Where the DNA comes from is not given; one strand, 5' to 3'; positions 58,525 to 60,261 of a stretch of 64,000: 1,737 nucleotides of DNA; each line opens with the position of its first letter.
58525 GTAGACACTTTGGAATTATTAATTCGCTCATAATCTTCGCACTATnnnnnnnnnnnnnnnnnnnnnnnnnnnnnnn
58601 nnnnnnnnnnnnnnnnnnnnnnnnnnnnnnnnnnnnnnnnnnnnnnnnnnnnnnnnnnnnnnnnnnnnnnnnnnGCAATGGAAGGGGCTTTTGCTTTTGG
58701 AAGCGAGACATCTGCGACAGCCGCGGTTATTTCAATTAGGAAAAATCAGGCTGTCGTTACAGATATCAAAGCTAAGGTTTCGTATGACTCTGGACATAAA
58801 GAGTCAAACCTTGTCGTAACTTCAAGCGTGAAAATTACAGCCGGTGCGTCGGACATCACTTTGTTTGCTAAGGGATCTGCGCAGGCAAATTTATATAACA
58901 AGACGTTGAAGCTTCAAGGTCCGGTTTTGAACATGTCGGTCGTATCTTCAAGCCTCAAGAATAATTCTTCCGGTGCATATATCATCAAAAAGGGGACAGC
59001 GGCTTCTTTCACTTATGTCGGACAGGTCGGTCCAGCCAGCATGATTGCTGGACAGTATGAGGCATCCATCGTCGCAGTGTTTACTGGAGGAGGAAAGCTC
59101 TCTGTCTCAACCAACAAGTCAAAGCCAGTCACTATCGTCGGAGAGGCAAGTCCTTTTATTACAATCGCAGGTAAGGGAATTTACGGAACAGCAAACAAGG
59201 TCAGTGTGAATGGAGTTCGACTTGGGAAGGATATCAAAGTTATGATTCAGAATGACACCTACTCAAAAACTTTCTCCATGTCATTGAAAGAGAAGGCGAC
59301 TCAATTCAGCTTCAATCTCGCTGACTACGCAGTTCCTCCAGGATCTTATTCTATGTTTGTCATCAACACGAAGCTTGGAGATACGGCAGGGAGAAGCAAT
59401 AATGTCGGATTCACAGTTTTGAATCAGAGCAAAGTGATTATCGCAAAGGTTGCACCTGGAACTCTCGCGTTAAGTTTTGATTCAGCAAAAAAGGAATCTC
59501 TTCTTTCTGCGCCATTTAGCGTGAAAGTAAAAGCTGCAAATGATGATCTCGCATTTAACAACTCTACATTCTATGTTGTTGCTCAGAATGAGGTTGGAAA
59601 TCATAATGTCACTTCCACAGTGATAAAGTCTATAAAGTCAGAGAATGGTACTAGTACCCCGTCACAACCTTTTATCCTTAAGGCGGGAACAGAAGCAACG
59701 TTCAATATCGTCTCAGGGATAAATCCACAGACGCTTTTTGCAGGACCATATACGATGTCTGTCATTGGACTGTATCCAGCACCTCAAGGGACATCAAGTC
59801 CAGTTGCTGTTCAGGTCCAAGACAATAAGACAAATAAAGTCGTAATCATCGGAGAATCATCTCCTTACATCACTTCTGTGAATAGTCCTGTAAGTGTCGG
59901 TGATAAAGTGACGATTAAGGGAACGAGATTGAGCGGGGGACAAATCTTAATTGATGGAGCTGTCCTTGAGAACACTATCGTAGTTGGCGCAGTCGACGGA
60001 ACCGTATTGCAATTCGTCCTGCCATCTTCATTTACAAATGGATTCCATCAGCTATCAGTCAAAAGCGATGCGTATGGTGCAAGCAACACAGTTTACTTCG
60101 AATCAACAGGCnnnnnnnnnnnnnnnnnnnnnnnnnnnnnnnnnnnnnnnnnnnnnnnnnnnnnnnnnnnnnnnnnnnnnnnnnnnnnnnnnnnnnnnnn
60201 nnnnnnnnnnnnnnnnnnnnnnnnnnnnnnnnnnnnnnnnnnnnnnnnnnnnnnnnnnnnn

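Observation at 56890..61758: The str operon is physically and transcriptionally split: about 4.9 kb of envelope genes inserted between fusA and tuf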

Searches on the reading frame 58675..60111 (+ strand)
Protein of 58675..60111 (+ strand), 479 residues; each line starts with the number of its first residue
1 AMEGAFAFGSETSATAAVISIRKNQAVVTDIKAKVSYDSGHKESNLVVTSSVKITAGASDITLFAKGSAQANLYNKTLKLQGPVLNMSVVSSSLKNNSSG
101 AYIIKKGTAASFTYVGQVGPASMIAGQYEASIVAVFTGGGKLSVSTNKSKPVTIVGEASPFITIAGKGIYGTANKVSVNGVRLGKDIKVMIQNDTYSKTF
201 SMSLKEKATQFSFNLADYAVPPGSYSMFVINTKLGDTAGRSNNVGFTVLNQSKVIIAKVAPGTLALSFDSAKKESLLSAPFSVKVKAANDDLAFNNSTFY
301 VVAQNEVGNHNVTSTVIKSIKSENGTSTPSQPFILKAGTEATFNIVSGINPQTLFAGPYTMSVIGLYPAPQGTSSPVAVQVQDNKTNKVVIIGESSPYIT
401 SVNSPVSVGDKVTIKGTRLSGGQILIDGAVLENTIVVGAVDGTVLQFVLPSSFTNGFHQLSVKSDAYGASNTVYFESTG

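Call 69: find_homologous_proteins(query=window:58675-60111:+)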
Query seq(479 aa) (479 aa): 3 proteins with E <= 0.001 among 8000 candidates.
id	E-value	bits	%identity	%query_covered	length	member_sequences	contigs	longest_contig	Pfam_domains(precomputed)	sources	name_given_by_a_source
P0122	1.8e-244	829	83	100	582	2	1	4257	-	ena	-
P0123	1.1e-105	372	44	100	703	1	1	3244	-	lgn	-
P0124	5.8e-26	110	35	35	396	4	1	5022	PF01833.31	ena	-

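Call 77: predict_structure(alignment_id=A5)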
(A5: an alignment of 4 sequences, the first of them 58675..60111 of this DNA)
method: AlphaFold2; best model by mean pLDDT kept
length: 479 residues; sequences in the alignment: 4
mean_pLDDT: 72.4   pTM: 0.43
mean pLDDT of the five models: 72.4, 71.3, 70.8, 67.8, 66.9
residues with pLDDT >= 90: 22; 70-90: 287; 50-70: 124; < 50: 46
segments of 3 or more residues with pLDDT < 50: 1-21, 39-41, 308-314, 317-319, 323-327, 372-376
pLDDT, mean of each block of 10 residues (from residue 1): 31 33 76 71 73 86 78 76 81 84 89 83 72 79 75 63 65 71 79 84 73 83 80 59 69 65 79 78 77 70 61 48 50 75 74 76 71 53 78 76 89 85 76 64 81 85 68 85
secondary structure, 60 per line:
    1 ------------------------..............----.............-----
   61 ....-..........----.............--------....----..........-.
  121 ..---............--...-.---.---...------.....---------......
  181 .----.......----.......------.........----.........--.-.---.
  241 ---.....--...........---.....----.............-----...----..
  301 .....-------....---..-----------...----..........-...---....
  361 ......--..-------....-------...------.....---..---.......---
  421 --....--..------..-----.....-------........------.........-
elements in order: E25-38 E43-55 E61-64 E66-75 E80-92 E101-104 E109-118 E126-137 E140-142 E152-154 E161-165 E175-181 E186-192 E197-203 E210-214 H215-218 E223-231 E244-248 E254-261 E265-269 E274-286 E292-294 E299-305 E313-316 E333-335 E340-349 E357-366 E378-381 E389-391 E398-402 E411-417 E423-426 E444-448 E456-463 E470-478

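Call 79: fold_search(model_id=the predicted structure, library=pdb)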
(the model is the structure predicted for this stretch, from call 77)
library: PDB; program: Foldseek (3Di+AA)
matches with E <= 10: 1806; with E <= 0.001: 184
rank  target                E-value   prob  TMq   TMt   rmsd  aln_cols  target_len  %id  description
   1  8yot_B                3.3e-09  1.00  0.19  0.22  27.9       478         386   11  Nanobody in complex with LILRB3 (released 2025-06-18)
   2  6grt_B                9.8e-09  1.00  0.17  0.14  27.1       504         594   13  Paired immunoglobulin-like receptor B (PirB) or Leukocyte immunoglobulin-like receptor subfamily B member 3 (LILRB3) f (released 2019-02-06)
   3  6grq_A                1.5e-08  1.00  0.17  0.15  26.4       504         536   12  Paired immunoglobulin-like receptor B (PirB) or Leukocyte immunoglobulin-like receptor subfamily B member 3 (LILRB3) f (released 2019-02-06)
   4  6grt_A                1.9e-08  1.00  0.17  0.15  27.1       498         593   13  Paired immunoglobulin-like receptor B (PirB) or Leukocyte immunoglobulin-like receptor subfamily B member 3 (LILRB3) f (released 2019-02-06)
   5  6grs_B                2.2e-08  1.00  0.18  0.15  20.6       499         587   12  Paired immunoglobulin-like receptor B (PirB) or Leukocyte immunoglobulin-like receptor subfamily B member 3 (LILRB3) f (released 2019-02-06)
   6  7khf_A                2.3e-08  1.00  0.20  0.22  21.4       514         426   11  CryoEM structure of LILRB1 D3D4 domain-inserted antibody MDB1 Fab in complex with Plasmodium RIFIN (PF3D7_1373400) V2  (released 2021-03-31)
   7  7mrq                  2.9e-08  1.00  0.19  0.27  20.1       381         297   13  Chicken CNTN4 FN1-FN3 domains with T751A, V752A, Y781A, E786A mutations (released 2022-01-05)
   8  9ijj_P                2.9e-08  1.00  0.15  0.12  38.7       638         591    9  In situ structure of the central apparatus in mouse sperm axoneme. (released 2025-06-04)
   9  6grs_A                4.2e-08  1.00  0.20  0.18  27.3       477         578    9  Paired immunoglobulin-like receptor B (PirB) or Leukocyte immunoglobulin-like receptor subfamily B member 3 (LILRB3) f (released 2019-02-06)
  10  9flu_A                4.2e-08  1.00  0.18  0.24  39.3       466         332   10  CryoEM structure of the fragment-1 (3402-3733) in the grappling hook protein A (GhpA) in the bacterium Aureispira sp.  (released 2024-10-16)
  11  3b43                  5.6e-08  1.00  0.14  0.12  54.8       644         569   10  I-band fragment I65-I70 from titin (released 2008-01-22)
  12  7mrk_D                7.8e-08  1.00  0.20  0.27  17.6       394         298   13  Chicken CNTN4 APP complex (released 2022-01-05)
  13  6aed                  8.6e-08  1.00  0.17  0.19  27.2       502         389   11  Crystal Structure of the four Ig-like domain of LILRB2(LIR2/ILT4/CD85d) (released 2019-07-31)
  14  5e53_D                1.1e-07  1.00  0.20  0.29  16.0       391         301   10  Crystal structure of chicken CNTN1 FN1-FN3 domains (released 2016-08-31)
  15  1e07                  1.2e-07  1.00  0.17  0.13  37.5       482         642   10  Model of human carcinoembryonic antigen by homology modelling and curve-fitting to experimental solution scattering data (released 2000-07-04)
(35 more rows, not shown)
